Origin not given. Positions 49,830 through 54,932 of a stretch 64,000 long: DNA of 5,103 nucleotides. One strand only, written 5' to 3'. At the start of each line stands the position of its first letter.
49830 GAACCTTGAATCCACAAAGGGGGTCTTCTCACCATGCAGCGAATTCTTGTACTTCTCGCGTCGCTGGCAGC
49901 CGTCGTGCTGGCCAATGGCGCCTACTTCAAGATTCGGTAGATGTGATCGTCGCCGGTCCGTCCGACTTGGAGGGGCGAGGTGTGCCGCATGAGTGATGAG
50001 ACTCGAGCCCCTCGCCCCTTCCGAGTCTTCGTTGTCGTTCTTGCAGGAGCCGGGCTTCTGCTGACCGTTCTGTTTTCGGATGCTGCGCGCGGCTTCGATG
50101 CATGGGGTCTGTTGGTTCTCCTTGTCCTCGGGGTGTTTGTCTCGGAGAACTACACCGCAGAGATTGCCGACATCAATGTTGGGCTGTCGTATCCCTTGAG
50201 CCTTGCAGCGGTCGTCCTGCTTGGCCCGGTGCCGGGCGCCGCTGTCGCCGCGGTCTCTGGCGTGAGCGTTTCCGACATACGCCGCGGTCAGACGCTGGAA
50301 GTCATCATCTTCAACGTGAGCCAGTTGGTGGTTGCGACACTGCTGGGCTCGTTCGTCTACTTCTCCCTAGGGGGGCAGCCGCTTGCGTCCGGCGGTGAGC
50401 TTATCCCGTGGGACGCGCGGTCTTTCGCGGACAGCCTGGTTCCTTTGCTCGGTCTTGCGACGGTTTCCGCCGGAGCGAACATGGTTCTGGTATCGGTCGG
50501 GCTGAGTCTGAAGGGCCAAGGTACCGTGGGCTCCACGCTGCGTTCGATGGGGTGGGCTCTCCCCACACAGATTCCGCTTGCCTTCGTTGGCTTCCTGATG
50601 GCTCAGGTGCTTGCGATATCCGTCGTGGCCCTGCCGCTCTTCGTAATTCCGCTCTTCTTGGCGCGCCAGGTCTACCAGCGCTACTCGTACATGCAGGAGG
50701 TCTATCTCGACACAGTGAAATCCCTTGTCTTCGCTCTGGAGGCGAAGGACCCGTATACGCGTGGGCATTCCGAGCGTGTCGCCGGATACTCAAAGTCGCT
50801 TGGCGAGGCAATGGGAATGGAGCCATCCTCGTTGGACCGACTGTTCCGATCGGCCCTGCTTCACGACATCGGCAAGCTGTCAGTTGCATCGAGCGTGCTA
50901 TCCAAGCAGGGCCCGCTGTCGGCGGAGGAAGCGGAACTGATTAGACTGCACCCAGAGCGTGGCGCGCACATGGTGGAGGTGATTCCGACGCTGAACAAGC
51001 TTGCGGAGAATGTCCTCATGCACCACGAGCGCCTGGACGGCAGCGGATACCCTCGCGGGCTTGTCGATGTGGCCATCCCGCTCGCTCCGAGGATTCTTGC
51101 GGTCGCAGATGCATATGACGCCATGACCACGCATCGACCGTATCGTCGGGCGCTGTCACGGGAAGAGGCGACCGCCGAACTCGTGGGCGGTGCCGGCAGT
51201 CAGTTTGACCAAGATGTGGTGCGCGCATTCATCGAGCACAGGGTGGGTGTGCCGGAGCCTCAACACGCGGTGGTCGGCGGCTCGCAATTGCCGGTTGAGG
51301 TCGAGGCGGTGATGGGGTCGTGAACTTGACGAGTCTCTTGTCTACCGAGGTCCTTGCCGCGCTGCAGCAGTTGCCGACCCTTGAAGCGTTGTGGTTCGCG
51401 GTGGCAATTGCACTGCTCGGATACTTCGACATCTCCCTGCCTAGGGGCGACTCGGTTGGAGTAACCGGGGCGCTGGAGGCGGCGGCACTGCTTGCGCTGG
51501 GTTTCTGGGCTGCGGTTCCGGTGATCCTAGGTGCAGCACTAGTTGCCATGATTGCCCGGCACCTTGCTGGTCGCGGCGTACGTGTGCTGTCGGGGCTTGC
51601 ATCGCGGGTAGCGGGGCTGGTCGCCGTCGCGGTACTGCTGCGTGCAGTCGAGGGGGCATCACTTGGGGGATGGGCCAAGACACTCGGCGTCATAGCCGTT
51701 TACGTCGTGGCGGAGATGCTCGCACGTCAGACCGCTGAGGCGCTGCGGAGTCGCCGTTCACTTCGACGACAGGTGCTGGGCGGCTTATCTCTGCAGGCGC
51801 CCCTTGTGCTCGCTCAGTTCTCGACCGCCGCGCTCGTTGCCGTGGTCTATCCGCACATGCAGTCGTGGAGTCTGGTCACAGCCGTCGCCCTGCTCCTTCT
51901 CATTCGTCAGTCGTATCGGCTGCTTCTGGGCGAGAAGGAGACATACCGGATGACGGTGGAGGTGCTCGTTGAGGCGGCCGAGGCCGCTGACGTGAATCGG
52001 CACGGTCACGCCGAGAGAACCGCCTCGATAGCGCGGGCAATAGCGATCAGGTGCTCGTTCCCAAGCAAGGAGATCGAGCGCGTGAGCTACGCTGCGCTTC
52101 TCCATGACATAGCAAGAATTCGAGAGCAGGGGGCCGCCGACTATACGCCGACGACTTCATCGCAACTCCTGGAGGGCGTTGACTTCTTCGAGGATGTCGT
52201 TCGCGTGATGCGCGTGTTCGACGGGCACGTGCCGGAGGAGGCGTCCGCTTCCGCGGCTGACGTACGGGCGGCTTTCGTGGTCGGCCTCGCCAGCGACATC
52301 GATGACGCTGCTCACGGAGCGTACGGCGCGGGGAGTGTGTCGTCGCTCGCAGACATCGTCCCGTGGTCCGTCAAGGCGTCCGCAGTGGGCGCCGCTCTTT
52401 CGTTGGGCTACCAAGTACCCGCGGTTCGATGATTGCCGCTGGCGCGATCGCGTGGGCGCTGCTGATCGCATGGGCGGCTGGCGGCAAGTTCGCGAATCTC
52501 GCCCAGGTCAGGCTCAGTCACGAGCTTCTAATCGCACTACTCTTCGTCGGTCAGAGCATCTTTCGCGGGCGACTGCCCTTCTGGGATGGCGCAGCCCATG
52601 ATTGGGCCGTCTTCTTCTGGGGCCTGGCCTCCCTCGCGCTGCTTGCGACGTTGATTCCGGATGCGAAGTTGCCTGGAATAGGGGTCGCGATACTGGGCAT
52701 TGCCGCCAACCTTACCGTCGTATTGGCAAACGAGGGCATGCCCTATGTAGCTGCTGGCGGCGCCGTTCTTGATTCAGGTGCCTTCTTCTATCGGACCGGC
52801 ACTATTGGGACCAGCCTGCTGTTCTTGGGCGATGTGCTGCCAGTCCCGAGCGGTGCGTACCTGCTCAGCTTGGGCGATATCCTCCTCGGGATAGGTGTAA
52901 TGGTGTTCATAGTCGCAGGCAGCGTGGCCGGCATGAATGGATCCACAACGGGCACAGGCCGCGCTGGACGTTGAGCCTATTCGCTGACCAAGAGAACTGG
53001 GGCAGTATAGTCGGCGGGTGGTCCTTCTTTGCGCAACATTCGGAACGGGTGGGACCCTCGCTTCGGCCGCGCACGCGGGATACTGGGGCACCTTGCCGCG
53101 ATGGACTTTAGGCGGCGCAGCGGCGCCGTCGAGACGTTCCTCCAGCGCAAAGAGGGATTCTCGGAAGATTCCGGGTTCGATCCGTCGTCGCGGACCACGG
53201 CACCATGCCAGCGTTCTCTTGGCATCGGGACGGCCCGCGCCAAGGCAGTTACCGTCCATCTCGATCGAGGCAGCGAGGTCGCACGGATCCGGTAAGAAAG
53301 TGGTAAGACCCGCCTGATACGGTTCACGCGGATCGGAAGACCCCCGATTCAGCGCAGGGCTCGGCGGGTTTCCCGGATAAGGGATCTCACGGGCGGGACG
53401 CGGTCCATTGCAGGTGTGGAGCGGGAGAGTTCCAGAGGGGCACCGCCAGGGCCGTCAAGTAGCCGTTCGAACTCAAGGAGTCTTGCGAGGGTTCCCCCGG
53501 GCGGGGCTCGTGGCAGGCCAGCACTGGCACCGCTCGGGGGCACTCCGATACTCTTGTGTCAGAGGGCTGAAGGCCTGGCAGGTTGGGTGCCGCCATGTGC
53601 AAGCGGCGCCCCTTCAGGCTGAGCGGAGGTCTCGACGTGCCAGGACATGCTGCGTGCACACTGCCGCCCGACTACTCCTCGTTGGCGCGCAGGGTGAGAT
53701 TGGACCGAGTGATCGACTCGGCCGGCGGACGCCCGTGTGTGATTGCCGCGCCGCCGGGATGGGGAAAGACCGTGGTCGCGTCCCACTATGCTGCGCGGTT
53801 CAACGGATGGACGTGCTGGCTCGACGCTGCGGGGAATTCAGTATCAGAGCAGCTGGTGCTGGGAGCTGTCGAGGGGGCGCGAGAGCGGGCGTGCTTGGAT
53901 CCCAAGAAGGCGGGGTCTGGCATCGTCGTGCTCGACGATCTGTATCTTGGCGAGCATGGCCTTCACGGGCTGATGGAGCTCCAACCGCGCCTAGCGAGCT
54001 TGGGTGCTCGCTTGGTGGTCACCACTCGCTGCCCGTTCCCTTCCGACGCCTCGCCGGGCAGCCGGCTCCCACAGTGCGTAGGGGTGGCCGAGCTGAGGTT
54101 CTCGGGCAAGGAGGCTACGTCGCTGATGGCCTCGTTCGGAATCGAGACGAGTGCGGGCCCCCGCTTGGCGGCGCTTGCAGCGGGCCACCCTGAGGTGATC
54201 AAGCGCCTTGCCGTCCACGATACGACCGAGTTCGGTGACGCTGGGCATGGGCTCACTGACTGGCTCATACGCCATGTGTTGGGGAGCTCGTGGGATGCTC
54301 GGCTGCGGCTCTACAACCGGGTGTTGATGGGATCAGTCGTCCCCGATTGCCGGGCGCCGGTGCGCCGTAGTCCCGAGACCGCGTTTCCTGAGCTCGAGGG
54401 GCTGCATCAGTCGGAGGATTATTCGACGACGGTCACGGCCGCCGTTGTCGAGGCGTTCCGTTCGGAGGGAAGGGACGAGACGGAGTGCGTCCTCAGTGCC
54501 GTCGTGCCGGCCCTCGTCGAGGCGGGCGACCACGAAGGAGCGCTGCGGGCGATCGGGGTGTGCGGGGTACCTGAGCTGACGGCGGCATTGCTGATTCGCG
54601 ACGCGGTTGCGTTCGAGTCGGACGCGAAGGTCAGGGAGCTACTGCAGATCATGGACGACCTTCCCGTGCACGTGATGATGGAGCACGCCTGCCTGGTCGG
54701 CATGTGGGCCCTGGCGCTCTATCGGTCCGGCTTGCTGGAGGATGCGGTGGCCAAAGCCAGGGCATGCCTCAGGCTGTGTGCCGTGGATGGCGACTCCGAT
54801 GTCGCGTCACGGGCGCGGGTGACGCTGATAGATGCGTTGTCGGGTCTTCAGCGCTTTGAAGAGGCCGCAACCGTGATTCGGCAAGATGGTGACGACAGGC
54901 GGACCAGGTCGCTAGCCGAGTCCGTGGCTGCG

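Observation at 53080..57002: One duplicated segment with two fates: a 216-nt non-coding block kept ~95% identical in front of both a regulator gene and secA, while the attached coding part decayed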

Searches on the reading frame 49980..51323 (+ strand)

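Call 10: search_protein_families(library=pfam, proteins=[window:49980-51323:+], max_evalue=0.01)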
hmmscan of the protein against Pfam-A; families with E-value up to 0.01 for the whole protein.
window:49980-51323:+ (447 aa): 3 families
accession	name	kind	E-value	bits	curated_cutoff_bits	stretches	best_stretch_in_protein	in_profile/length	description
PF13487.12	HD_5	-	1.7e-39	135.7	27.2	1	252-413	6-170/170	HD domain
PF01966.28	HD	-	4.5e-14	53.2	22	1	262-382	3-116/116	HD domain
PF08668.18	HDOD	-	0.00024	21.1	22.9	1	263-305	98-138/196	HDOD domain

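Call 65: search_protein_families(library=ncbifam, proteins=[window:49980-51323:+], max_evalue=0.01)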
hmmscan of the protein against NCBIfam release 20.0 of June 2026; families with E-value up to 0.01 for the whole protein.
window:49980-51323:+ (447 aa): 2 families
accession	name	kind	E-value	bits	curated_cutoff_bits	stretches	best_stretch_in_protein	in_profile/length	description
NF053512.1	nitric_RR_NosR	exception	2.8e-37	128.7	400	1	231-422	163-355/422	response regulator c-di-GMP phosphodiesterase, NosR family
TIGR00277.1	HDIG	domain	0.00034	20.4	27.6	1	260-350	5-83/84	HDIG domain-containing metalloprotein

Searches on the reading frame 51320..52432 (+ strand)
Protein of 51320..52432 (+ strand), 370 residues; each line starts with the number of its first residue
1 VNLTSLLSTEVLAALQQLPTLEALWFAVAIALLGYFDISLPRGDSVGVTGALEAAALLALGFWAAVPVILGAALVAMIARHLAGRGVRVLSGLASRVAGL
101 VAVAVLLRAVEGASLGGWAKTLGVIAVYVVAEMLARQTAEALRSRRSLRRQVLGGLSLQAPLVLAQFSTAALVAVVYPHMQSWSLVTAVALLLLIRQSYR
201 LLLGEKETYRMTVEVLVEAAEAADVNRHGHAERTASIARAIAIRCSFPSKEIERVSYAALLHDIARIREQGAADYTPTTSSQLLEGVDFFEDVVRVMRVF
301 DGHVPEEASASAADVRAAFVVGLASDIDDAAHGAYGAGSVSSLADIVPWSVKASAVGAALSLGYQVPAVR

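Call 10: search_protein_families(library=pfam, proteins=[window:51320-52432:+], max_evalue=0.01)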
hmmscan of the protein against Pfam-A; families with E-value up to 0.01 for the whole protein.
window:51320-52432:+ (370 aa): 1 family
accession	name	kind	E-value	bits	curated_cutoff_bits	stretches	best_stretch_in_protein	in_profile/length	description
PF01966.28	HD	-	9.5e-05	23.1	22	1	229-272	3-44/116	HD domain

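Call 65: search_protein_families(library=ncbifam, proteins=[window:51320-52432:+], max_evalue=0.01)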
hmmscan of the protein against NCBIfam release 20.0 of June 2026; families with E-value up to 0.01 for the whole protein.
window:51320-52432:+ (370 aa): 3 families
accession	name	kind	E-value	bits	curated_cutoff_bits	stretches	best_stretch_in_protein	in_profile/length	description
NF053512.1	nitric_RR_NosR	exception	1.5e-07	30.9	400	1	205-270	170-235/422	response regulator c-di-GMP phosphodiesterase, NosR family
TIGR00295.1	TIGR00295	hypoth_equivalog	0.002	17.9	172.35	1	225-309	14-98/164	TIGR00295 family protein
NF045665.1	NTPtran_DVU1551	equivalog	0.0087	15.1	315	0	213-272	204-265/359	DVU_1551 family NTP transferase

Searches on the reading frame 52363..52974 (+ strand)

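Call 10: search_protein_families(library=pfam, proteins=[window:52363-52974:+], max_evalue=0.01)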
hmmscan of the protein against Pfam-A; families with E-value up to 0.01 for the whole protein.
window:52363-52974:+ (203 aa): 1 family
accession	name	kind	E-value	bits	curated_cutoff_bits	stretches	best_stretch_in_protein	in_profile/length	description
PF17248.7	DUF5317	-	3.1e-09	37.4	25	1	80-184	33-151/151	Family of unknown function (DUF5317)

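Call 65: search_protein_families(library=ncbifam, proteins=[window:52363-52974:+], max_evalue=0.01)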
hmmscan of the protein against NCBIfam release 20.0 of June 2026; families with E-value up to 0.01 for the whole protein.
window:52363-52974:+ (203 aa): 0 families

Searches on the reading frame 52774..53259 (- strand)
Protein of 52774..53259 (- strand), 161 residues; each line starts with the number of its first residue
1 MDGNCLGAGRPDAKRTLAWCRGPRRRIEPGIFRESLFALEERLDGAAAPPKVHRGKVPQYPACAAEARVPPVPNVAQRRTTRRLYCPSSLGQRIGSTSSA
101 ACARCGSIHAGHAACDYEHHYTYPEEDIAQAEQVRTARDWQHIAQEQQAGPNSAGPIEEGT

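Call 10: search_protein_families(library=pfam, proteins=[window:52774-53259:-], max_evalue=0.01)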
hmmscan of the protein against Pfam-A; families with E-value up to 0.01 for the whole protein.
window:52774-53259:- (161 aa): 0 families

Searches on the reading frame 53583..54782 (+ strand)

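Call 42: search_protein_families(library=pfam, proteins=[window:53583-54782:+], max_evalue=10)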
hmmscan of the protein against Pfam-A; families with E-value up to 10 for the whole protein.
window:53583-54782:+ (400 aa): 4 families
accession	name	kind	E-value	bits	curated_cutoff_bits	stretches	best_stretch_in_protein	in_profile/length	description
PF13191.12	AAA_16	-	0.067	14.1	32.6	1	40-77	16-52/167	AAA ATPase domain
PF13481.12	AAA_25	-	0.094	12.8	27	1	48-74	32-58/195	AAA domain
PF07728.20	AAA_5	-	0.26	11.7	22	1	57-119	7-74/139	AAA domain (dynein-related subfamily)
PF00004.35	AAA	-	0.29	12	21.2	1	54-120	3-66/131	ATPase family associated with various cellular activities (AAA)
